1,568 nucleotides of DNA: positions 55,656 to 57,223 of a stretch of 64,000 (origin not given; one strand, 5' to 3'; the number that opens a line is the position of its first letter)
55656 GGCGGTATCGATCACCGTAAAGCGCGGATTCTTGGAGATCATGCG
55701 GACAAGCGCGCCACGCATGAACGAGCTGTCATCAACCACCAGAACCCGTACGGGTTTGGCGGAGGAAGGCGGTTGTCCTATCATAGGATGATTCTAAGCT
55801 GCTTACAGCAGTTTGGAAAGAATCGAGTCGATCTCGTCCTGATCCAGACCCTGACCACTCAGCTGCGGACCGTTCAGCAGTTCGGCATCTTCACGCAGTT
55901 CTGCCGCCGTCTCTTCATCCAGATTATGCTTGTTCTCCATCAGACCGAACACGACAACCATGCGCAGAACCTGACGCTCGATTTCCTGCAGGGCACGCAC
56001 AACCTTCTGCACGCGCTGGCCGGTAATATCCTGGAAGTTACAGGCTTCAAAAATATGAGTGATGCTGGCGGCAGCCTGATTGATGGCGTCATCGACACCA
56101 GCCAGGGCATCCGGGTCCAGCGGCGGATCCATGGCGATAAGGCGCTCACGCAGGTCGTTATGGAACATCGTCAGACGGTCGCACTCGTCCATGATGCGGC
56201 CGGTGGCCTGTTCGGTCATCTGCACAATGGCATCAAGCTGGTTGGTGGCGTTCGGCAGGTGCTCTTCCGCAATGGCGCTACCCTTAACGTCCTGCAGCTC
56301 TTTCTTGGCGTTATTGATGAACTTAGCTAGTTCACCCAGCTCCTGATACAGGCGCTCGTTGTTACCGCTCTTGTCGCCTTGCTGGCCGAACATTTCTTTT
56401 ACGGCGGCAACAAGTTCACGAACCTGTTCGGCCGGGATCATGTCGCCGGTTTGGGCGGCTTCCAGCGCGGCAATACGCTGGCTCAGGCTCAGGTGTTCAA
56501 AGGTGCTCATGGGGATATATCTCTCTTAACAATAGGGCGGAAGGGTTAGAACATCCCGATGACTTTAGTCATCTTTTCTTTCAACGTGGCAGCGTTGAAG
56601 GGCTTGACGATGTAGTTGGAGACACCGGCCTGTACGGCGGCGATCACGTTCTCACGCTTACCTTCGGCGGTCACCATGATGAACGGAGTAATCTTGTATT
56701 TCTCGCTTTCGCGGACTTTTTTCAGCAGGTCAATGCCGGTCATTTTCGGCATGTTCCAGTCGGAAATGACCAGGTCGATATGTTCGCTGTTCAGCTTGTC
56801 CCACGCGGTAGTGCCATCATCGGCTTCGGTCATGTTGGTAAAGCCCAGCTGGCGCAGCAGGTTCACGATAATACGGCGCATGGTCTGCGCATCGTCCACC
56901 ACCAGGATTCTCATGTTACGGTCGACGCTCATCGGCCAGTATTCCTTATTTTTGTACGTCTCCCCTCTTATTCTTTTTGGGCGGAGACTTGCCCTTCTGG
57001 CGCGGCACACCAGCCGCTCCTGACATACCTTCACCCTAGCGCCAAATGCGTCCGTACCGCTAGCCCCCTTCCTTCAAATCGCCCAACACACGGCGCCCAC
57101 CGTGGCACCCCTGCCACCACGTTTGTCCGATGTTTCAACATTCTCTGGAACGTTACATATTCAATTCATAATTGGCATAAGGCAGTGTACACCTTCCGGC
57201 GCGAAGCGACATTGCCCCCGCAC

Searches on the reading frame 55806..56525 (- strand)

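Call 90: search_protein_families(library=pfam, proteins=[window:55806-56525:-], max_evalue=0.001)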
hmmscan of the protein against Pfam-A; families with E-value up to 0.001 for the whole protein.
window:55806-56525:- (240 aa): 1 family
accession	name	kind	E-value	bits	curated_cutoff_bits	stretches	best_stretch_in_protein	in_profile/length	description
PF04344.18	CheZ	-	3.2e-23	83.1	30.7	2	141-239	104-201/203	Chemotaxis phosphatase, CheZ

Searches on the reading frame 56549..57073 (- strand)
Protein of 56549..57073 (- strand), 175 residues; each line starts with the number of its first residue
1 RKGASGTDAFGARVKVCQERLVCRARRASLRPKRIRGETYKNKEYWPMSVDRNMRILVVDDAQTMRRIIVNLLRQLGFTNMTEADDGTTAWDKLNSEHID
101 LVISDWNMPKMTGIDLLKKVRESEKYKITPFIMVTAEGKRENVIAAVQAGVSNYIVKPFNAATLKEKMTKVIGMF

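Call 90: search_protein_families(library=pfam, proteins=[window:56549-57073:-], max_evalue=0.001)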
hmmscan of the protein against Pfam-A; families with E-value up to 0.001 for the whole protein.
window:56549-57073:- (175 aa): 1 family
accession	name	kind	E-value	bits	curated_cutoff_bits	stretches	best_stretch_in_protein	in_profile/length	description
PF00072.30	Response_reg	-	1.4e-30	106.1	30.2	1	56-167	1-109/111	Response regulator receiver domain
